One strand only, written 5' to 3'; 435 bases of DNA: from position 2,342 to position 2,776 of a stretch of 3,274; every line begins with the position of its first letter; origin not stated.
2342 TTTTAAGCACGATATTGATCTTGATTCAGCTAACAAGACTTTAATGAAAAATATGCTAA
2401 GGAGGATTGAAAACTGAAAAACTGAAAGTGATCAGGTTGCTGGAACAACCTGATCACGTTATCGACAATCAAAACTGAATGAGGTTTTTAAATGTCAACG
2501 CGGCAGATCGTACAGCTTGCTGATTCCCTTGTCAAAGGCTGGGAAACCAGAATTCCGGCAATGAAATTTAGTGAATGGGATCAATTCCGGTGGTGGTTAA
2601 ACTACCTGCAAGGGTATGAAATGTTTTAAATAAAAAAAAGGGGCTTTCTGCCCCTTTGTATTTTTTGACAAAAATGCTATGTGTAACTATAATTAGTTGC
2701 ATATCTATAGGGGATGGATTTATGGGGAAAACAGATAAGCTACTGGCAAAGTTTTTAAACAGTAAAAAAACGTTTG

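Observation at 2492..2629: Unlisted 45-codon ORF with its own SD and terminator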

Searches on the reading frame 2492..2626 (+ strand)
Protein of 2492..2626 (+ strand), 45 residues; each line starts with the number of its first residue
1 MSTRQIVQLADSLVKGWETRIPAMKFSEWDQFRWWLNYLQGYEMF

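Call 8: search_dna_similar(query=window:2492-2626:+, collection=plasmids, mode=protein, max_evalue=10, max_rows=60, rows=spread)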
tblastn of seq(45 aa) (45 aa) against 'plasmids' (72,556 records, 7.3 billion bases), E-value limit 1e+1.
Records with a match: 1189; places in all: 1201; records where one place covers at least 80% of the query: 1178.
Best place of each record, by identity: >=99% 396; 95-99% 74; 90-95% 281; 80-90% 59; 60-80% 30; <60% 349.
By first word of the organism name: Escherichia 602; Klebsiella 335; Salmonella 85; Enterobacter 56; Citrobacter 27; Shigella 26; Serratia 12; Pantoea 8; Erwinia 7; Shewanella 6; and 15 more.
By predicted mobility (MOB-suite, as given by PLSDB): conjugative 1081; mobilizable 55; non-mobilizable 53.
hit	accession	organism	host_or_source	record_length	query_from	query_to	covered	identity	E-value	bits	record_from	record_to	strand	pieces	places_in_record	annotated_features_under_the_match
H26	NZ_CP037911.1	Escherichia coli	pig,feces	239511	1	45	100%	100.0%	3e-23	96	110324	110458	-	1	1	none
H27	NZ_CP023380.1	Escherichia coli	canine,whole organism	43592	1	45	100%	100.0%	3e-23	96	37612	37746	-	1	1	none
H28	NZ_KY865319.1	Escherichia coli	Pig,feces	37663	1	45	100%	100.0%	3e-23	96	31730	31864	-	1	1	none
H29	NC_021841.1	Salmonella enterica subsp. enterica serovar Heidelberg str. ...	Homo sapiens,human,stool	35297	1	45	100%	100.0%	3e-23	96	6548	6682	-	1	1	none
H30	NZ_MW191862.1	Escherichia coli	-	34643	1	45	100%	100.0%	3e-23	96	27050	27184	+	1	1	none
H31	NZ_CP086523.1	Escherichia coli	Homo sapiens,stool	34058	1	45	100%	100.0%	3e-23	96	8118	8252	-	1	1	none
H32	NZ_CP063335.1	Escherichia coli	Homo sapiens,rectal swab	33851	1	45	100%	100.0%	3e-23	96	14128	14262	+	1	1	none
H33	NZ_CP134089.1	Escherichia coli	duck caecum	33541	1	45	100%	100.0%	3e-23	96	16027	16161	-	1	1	none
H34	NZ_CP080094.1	Salmonella enterica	-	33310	1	45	100%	100.0%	3e-23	96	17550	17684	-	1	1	none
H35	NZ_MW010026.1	Escherichia coli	-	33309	1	45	100%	100.0%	3e-23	96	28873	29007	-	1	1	none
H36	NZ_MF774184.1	Escherichia coli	pig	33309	1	45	100%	100.0%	3e-23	96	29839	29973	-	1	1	none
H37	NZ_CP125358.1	Escherichia fergusonii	chicken meat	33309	1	45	100%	100.0%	3e-23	96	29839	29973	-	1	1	none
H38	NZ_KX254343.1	Escherichia coli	faeces of pig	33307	1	45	100%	100.0%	3e-23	96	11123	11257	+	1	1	none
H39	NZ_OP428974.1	Escherichia coli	Homo sapiens,rectal swab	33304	1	45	100%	100.0%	3e-23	96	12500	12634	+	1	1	none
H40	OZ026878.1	Escherichia coli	-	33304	1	45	100%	100.0%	3e-23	96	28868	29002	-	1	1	hypothetical protein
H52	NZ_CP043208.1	Escherichia coli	mouse gut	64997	1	45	100%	93.3%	2e-21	91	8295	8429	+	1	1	none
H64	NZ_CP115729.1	Citrobacter braakii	-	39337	1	45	100%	88.9%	6e-20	87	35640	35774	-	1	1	none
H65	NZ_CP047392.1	Serratia marcescens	Homo sapiens,blood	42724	1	45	100%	88.9%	9e-20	86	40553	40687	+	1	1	none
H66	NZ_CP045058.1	Salmonella enterica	almond drupe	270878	1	45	100%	82.2%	8e-18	81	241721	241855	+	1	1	hypothetical protein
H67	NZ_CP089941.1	Erwinia tracheiphila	Cucurbita pepo ssp. texana,cell ...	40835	1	44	98%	61.4%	9e-14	69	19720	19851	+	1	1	hypothetical protein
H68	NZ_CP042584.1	Escherichia coli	feces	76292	1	41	91%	48.8%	1e-4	43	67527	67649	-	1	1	hypothetical protein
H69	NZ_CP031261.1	Klebsiella quasipneumoniae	Homo sapiens,bronchoalveolar lavage ...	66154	6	44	87%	48.7%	1e-4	44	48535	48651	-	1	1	none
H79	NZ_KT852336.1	Klebsiella pneumoniae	-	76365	5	44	89%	47.5%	3e-4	42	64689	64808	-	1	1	none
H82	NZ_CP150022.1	Enterobacter bugandensis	Homo sapiens,urine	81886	1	41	91%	41.5%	1e-3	40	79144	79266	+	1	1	none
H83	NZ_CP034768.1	Enterobacter sp. N18-03635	Homo sapiens,rectal swab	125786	5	42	84%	36.8%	2e+0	31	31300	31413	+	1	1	hypothetical protein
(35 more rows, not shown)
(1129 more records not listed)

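Call 10: get_annotated_region(hit=H66, flank=3000)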
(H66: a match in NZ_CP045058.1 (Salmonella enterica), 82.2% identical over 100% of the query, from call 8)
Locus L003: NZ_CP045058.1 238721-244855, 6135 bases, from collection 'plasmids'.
description: Salmonella enterica subsp. enterica serovar Muenchen strain LG25 plasmid pLG25p2, complete sequence
organism: Salmonella enterica (NCBI taxid 596)
taxonomy: Bacteria; Pseudomonadota; Gammaproteobacteria; Enterobacterales; Enterobacteriaceae; Salmonella; Salmonella enterica
host: -; source: almond drupe; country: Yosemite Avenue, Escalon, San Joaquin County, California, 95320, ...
typing (MOB-suite, as given by PLSDB): conjugative; relaxase MOBF; mating-pair formation MPF_F
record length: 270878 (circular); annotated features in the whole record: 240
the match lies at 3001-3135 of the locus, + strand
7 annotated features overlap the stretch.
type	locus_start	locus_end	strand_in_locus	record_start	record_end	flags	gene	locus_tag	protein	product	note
CDS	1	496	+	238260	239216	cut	-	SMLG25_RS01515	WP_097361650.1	colicin-like bacteriocin tRNase domain-containing protein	-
CDS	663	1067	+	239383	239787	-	-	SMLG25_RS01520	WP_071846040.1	TIR domain-containing protein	-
CDS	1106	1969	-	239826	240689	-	-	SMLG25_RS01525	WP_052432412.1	DUF4231 domain-containing protein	-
CDS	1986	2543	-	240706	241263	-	-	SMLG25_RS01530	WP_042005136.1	recombinase family protein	GO:0006310 - DNA recombination [Evidence IEA]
CDS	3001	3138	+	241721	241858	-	-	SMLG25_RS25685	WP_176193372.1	hypothetical protein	-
CDS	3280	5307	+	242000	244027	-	-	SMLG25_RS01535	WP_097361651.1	class I SAM-dependent DNA methyltransferase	-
CDS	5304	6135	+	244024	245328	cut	-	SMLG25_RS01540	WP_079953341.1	restriction endonuclease subunit S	GO:0006304 - DNA modification [Evidence IEA]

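Call 11: get_annotated_region(hit=H67, flank=3000)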
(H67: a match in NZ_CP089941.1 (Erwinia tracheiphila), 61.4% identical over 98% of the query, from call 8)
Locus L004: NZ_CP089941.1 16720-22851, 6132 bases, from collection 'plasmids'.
description: Erwinia tracheiphila strain BuffGH plasmid pETR004-c, complete sequence
organism: Erwinia tracheiphila (NCBI taxid 65700)
taxonomy: Bacteria; Pseudomonadota; Gammaproteobacteria; Enterobacterales; Erwiniaceae; Erwinia; Erwinia tracheiphila
host: -; source: Cucurbita pepo ssp. texana,cell culture,Infected wild plant; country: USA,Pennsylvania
typing (MOB-suite, as given by PLSDB): mobilizable; replicon IncFII,rep_cluster_2203; relaxase MOBF
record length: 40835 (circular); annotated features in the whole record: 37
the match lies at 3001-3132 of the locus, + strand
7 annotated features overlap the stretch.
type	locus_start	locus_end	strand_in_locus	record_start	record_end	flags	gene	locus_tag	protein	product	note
CDS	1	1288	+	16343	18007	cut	-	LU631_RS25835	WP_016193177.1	IS481 family transposase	-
CDS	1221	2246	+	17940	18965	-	-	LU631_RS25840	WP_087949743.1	ExeA family protein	-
CDS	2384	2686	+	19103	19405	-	-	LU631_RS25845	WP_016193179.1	hypothetical protein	-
CDS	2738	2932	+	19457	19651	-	-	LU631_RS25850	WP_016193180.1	hypothetical protein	-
CDS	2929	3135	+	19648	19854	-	-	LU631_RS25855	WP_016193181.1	hypothetical protein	-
CDS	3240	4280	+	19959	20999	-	-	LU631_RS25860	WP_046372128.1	IS481 family transposase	-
CDS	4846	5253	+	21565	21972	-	-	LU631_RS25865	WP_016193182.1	relaxosome protein TraM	-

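Call 12: get_annotated_region(hit=H68, flank=3000)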
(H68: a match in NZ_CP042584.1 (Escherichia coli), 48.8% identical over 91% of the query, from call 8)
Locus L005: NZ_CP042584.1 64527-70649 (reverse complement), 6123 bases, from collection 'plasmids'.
description: Escherichia coli strain LD91-1 plasmid pLD91-1-76kb, complete sequence
organism: Escherichia coli (NCBI taxid 562)
taxonomy: Bacteria; Pseudomonadota; Gammaproteobacteria; Enterobacterales; Enterobacteriaceae; Escherichia; Escherichia coli
host: -; source: feces; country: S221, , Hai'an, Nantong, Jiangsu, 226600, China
typing (MOB-suite, as given by PLSDB): conjugative; relaxase MOBF; mating-pair formation MPF_F
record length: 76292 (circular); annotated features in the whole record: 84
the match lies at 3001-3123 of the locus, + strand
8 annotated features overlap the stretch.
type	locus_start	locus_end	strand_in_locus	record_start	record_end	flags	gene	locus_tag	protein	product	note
CDS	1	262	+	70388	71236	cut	-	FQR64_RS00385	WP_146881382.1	DUF4942 domain-containing protein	-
CDS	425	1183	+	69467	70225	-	-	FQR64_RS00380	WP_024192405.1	hypothetical protein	-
CDS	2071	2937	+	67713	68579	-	-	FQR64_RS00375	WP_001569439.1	LPD29 domain-containing protein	-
CDS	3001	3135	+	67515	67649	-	-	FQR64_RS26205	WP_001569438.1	hypothetical protein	-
CDS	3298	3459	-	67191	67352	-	-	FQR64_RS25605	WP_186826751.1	hypothetical protein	-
CDS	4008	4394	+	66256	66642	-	-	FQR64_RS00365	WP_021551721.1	hypothetical protein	-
CDS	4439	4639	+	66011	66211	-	-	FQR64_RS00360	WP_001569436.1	hypothetical protein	-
CDS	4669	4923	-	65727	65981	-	-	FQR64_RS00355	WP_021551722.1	hypothetical protein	-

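Call 13: get_annotated_region(hit=H69, flank=3000)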
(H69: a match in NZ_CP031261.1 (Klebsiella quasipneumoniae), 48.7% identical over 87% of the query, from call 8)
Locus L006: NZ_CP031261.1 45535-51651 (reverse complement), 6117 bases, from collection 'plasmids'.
description: Klebsiella quasipneumoniae strain L22 plasmid pL22-4, complete sequence
organism: Klebsiella quasipneumoniae (NCBI taxid 1463165)
taxonomy: Bacteria; Pseudomonadota; Gammaproteobacteria; Enterobacterales; Enterobacteriaceae; Klebsiella; Klebsiella quasipneumoniae
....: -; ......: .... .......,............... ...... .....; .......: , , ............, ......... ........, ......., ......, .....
typing (MOB-suite, as given by PLSDB): conjugative; replicon IncFII; relaxase MOBP; mating-pair formation MPF_I
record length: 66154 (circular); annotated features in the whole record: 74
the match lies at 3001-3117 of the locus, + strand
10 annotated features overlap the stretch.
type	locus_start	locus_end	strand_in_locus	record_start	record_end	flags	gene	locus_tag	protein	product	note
CDS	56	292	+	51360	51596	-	-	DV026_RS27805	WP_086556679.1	hypothetical protein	-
CDS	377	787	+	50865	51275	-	-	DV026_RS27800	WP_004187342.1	DUF1380 family protein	-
CDS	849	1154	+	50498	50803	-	-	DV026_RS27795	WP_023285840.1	hypothetical protein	-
CDS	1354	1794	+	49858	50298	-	-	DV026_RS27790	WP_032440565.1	antirestriction protein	-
CDS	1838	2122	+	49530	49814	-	-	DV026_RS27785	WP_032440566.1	hypothetical protein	-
CDS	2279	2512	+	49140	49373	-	-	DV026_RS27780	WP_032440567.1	hypothetical protein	-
CDS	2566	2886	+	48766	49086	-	-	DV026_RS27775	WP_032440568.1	hypothetical protein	-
CDS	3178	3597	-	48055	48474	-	-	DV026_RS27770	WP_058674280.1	hypothetical protein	-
CDS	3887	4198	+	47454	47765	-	mobA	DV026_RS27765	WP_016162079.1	plasmid mobilization protein MobA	GO:0006355 - regulation of DNA-templated transcription [Evidence IEA]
CDS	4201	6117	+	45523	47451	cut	traI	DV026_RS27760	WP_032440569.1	TraI/MobA(P) family conjugative relaxase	-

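Call 14: search_protein_families(proteins=[window:2492-2626:+], library=ncbifam, max_evalue=10)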
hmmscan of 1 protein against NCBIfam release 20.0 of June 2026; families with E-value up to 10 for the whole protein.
seq(45 aa): 0 families

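Call 15: search_protein_families(proteins=[window:2492-2626:+], library=phrogs, max_evalue=10)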
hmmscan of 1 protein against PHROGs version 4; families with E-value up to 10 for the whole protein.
seq(45 aa): 0 families

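Call 17: find_homologous_proteins(query=window:2492-2626:+, max_evalue=0.01)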
Query seq(45 aa) (45 aa): 24 proteins with E <= 0.01 among 24 candidates.
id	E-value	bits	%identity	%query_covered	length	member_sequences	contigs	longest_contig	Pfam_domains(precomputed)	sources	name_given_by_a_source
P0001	6.7e-24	99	98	100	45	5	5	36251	-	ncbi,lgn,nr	ncbi:hypothetical protein QQU05_004462 [Salmonella enterica]|nr:hypothetical protein [Salmonella ent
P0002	3.3e-23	96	98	100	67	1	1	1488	-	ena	-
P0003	6.2e-23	96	96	100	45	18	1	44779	-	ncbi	ncbi:hypothetical protein ACNCVN_004619 [Escherichia coli]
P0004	4.9e-22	93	91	100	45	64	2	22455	-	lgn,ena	-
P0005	3.3e-21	90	91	100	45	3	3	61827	-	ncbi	-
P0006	8.1e-21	89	89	100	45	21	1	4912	-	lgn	-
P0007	3.4e-20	87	89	100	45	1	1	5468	-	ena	-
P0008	7.3e-20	86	87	100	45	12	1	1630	-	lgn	-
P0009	2.6e-19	84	89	100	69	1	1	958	-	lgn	-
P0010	6.8e-19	83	87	100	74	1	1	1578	-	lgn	-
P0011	7.1e-19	83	87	100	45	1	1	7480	-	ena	-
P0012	1.3e-18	82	82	100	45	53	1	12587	-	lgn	-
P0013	7.6e-18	80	90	91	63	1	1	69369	-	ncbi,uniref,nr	ncbi:hypothetical protein [Photorhabdus africana]|uniref:hypothetical protein n=1 Tax=Photorhabdus a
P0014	1.7e-16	76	78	100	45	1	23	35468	-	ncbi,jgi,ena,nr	ncbi:hypothetical protein NBF49_004911 [Salmonella enterica]|jgi:hypothetical protein|nr:hypothetica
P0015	2.9e-16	75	76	100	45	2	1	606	-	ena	-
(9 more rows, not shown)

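Call 18: get_annotated_region(hit=H64, flank=3000)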
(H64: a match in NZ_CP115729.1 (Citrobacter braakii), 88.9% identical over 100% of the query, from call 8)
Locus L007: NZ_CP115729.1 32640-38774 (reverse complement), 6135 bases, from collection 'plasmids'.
description: Citrobacter braakii strain GW-Imi-1b1 plasmid unnamed2, complete sequence
organism: Citrobacter braakii (NCBI taxid 57706)
taxonomy: Bacteria; Pseudomonadota; Gammaproteobacteria; Enterobacterales; Enterobacteriaceae; Citrobacter; Citrobacter braakii
host: -; source: -; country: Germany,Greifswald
typing (MOB-suite, as given by PLSDB): mobilizable; replicon IncX6; relaxase MOBP
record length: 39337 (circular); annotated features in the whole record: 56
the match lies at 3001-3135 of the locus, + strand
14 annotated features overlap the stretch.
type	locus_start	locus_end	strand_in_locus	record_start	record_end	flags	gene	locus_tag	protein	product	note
CDS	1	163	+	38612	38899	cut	-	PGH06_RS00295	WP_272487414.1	hypothetical protein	-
CDS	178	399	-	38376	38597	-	-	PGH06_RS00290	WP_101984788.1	hypothetical protein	-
CDS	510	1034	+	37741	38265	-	-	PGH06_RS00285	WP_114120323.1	J domain-containing protein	GO:0006457 - protein folding [Evidence IEA]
CDS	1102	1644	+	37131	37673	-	-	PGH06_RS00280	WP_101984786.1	hypothetical protein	-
CDS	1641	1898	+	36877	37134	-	-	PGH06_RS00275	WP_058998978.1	hypothetical protein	-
CDS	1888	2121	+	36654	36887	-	-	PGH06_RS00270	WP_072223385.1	hypothetical protein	-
CDS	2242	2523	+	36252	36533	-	-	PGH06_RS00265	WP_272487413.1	hypothetical protein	-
CDS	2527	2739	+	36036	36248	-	-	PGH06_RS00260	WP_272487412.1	hypothetical protein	-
CDS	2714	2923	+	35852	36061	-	-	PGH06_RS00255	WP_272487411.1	hypothetical protein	-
CDS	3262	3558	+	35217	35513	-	-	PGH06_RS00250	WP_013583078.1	type II toxin-antitoxin system RelE/ParE family toxin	GO:0008219 - cell death [Evidence IEA]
CDS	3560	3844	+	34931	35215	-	-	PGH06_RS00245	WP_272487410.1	addiction module antidote protein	-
CDS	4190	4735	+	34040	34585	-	-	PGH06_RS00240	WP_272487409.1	hypothetical protein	-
CDS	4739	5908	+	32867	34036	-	mobP1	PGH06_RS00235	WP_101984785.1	MobP1 family relaxase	-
CDS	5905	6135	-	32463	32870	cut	-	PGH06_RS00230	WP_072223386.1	helix-turn-helix transcriptional regulator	-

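Call 19: get_annotated_region(hit=H65, flank=3000)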
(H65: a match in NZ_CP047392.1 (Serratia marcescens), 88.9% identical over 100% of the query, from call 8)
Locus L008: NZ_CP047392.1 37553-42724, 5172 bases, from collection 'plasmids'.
description: Serratia marcescens strain 1602 plasmid pKPC-2-HENAN1602, complete sequence
organism: Serratia marcescens (NCBI taxid 615)
taxonomy: Bacteria; Pseudomonadota; Gammaproteobacteria; Enterobacterales; Yersiniaceae; Serratia; Serratia marcescens
host: -; source: Homo sapiens,blood; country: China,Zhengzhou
typing (MOB-suite, as given by PLSDB): conjugative; replicon IncU; relaxase MOBP; mating-pair formation MPF_T
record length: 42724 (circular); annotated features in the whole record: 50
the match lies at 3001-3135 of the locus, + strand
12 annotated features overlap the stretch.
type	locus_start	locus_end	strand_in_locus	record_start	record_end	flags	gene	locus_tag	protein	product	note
CDS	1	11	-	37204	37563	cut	-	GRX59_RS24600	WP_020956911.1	hypothetical protein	-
CDS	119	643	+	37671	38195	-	-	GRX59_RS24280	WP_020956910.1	DnaJ domain-containing protein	GO:0006457 - protein folding [Evidence IEA]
CDS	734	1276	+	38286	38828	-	-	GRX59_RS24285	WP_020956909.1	hypothetical protein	-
CDS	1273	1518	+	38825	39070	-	-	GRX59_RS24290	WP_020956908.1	hypothetical protein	-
CDS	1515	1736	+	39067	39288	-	-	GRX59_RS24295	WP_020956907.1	helix-turn-helix domain-containing protein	-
CDS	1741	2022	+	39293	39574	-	-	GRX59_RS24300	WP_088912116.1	hypothetical protein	-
CDS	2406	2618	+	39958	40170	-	-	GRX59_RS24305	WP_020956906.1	hypothetical protein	-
CDS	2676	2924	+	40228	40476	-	-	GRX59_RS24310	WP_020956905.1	hypothetical protein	-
CDS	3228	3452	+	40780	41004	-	-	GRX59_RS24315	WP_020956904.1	type II toxin-antitoxin system RelB family antitoxin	-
CDS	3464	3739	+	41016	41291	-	-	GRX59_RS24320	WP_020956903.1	type II toxin-antitoxin system mRNA interferase toxin, RelE/StbE family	GO:0030541 - plasmid partitioning [Evidence IEA]; GO:0051290 - protein heterotetramerization [Evidence IEA]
CDS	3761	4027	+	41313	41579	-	-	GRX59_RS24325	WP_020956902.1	hypothetical protein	-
CDS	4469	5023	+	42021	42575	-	ddp1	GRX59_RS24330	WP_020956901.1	DNA distortion polypeptide 1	-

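Call 20: get_annotated_region(hit=H79, flank=3000)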
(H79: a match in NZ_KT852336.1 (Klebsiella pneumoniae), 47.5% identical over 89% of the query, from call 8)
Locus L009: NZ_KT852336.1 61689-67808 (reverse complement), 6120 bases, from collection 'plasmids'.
description: Klebsiella pneumoniae strain Kpn235 plasmid Kpn235-BG, complete sequence
organism: Klebsiella pneumoniae (NCBI taxid 573)
taxonomy: Bacteria; Pseudomonadota; Gammaproteobacteria; Enterobacterales; Enterobacteriaceae; Klebsiella; Klebsiella pneumoniae
host: -; source: -; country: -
typing (MOB-suite, as given by PLSDB): conjugative; replicon IncFII; relaxase MOBP; mating-pair formation MPF_I
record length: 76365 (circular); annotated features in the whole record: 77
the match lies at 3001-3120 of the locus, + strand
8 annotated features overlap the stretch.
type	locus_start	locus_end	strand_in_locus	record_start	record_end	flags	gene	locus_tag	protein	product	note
CDS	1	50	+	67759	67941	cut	-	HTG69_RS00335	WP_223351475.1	cobalamin biosynthesis protein CbiX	-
CDS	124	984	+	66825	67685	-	-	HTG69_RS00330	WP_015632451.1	DUF4942 domain-containing protein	-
CDS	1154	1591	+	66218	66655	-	-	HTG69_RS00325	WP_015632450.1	antirestriction protein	-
CDS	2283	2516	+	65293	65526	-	-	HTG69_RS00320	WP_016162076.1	hypothetical protein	-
CDS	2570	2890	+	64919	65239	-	-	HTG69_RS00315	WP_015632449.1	hypothetical protein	-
CDS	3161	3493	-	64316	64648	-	-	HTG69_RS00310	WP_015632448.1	hypothetical protein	-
CDS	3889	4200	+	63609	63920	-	mobA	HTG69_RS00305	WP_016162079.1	plasmid mobilization protein MobA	GO:0006355 - regulation of DNA-templated transcription [Evidence IEA]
CDS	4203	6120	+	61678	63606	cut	traI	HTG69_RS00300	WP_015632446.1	TraI/MobA(P) family conjugative relaxase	-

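Call 21: get_annotated_region(hit=H82, flank=3000)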
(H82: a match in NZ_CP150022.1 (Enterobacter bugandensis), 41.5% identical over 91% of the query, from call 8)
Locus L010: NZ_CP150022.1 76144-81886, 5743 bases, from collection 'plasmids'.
description: Enterobacter bugandensis strain 2024CK-00251 plasmid unnamed1, complete sequence
organism: Enterobacter bugandensis (NCBI taxid 881260)
taxonomy: Bacteria; Pseudomonadota; Gammaproteobacteria; Enterobacterales; Enterobacteriaceae; Enterobacter; Enterobacter bugandensis
host: -; source: Homo sapiens,urine; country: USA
typing (MOB-suite, as given by PLSDB): conjugative; replicon rep_cluster_867; relaxase MOBF; mating-pair formation MPF_F
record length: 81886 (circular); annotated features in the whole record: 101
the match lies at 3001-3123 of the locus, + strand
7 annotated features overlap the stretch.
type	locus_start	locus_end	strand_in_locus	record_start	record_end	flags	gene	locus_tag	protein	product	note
CDS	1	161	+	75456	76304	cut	-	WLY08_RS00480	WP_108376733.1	DUF4942 domain-containing protein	-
CDS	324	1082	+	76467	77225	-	-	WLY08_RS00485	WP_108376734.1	hypothetical protein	-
CDS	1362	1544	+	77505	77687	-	-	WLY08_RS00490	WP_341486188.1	hypothetical protein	-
CDS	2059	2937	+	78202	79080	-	-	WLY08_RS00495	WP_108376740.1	LPD29 domain-containing protein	-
CDS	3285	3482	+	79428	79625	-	-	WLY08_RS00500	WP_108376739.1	hypothetical protein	-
CDS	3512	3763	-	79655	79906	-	-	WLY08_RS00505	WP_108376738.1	hypothetical protein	-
CDS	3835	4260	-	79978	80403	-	-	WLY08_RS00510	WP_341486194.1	hypothetical protein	-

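Call 22: get_annotated_region(hit=H83, flank=3000)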
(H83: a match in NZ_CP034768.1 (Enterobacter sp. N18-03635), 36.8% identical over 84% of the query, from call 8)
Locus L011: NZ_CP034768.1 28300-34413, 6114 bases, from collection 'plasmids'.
description: Enterobacter sp. N18-03635 plasmid pFRI-6, complete sequence
organism: Enterobacter sp. N18-03635 (NCBI taxid 2500132)
taxonomy: Bacteria; Pseudomonadota; Gammaproteobacteria; Enterobacterales; Enterobacteriaceae; Enterobacter; Enterobacter sp. N18-03635
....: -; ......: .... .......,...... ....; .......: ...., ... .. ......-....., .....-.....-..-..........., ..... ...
typing (MOB-suite, as given by PLSDB): conjugative; replicon IncFII,rep_cluster_2268; relaxase MOBF; mating-pair formation MPF_F
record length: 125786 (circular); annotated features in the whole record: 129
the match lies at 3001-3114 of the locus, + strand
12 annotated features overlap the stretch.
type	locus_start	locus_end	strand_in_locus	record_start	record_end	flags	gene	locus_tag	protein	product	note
CDS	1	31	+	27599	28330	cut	-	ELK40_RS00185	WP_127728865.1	plasmid SOS inhibition protein A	-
CDS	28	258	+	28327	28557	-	-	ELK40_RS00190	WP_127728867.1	hypothetical protein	-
CDS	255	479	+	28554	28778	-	-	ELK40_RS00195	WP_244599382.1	hypothetical protein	-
CDS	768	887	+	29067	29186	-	-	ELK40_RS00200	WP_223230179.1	type I toxin-antitoxin system Hok family toxin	-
CDS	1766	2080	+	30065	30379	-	-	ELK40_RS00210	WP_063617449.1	hypothetical protein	-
CDS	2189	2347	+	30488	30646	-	-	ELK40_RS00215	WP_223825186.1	hypothetical protein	-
CDS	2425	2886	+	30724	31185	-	-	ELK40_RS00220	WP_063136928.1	DUF1419 domain-containing protein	-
CDS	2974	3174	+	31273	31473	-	-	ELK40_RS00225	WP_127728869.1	hypothetical protein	-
CDS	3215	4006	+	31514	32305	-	-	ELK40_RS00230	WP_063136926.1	N-6 DNA methylase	-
CDS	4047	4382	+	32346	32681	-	-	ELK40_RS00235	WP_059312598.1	hypothetical protein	-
CDS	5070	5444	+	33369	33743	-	-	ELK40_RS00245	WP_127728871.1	hypothetical protein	-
CDS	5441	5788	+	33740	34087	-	-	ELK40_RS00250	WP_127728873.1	hypothetical protein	-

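Call 23: get_annotated_region(hit=H52, flank=3000)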
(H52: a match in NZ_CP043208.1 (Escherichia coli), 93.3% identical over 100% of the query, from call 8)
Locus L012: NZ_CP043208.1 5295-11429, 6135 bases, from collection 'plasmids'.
description: Escherichia coli O16:H48 strain PG20180053 plasmid pET1.1-IncH, complete sequence
organism: Escherichia coli (NCBI taxid 2605619)
taxonomy: Bacteria; Pseudomonadota; Gammaproteobacteria; Enterobacterales; Enterobacteriaceae; Escherichia; Escherichia coli
host: -; source: mouse gut; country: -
typing (MOB-suite, as given by PLSDB): conjugative; replicon IncI2; relaxase MOBP; mating-pair formation MPF_T
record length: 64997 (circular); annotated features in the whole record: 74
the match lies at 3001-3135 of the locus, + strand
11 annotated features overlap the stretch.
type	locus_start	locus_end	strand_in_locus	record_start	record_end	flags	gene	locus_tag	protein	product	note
CDS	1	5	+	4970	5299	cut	-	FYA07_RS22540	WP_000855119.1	hypothetical protein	-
CDS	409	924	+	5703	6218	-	-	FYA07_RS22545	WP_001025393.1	J domain-containing protein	GO:0006457 - protein folding [Evidence IEA]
CDS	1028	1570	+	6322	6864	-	-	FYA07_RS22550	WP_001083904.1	hypothetical protein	-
CDS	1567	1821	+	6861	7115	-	-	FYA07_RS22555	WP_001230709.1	hypothetical protein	-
CDS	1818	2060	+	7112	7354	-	-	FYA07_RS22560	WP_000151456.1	hypothetical protein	-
CDS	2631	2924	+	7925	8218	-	-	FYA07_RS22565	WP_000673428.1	hypothetical protein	-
CDS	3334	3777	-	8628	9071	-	-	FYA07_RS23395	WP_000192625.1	hypothetical protein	-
CDS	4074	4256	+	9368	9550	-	-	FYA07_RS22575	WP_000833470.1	type II toxin-antitoxin system HicA family toxin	-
CDS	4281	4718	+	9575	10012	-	-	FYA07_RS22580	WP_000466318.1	type II toxin-antitoxin system HicB family antitoxin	-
CDS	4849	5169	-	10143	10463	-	-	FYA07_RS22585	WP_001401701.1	hypothetical protein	-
CDS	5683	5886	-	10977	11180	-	-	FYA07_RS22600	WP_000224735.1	hypothetical protein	-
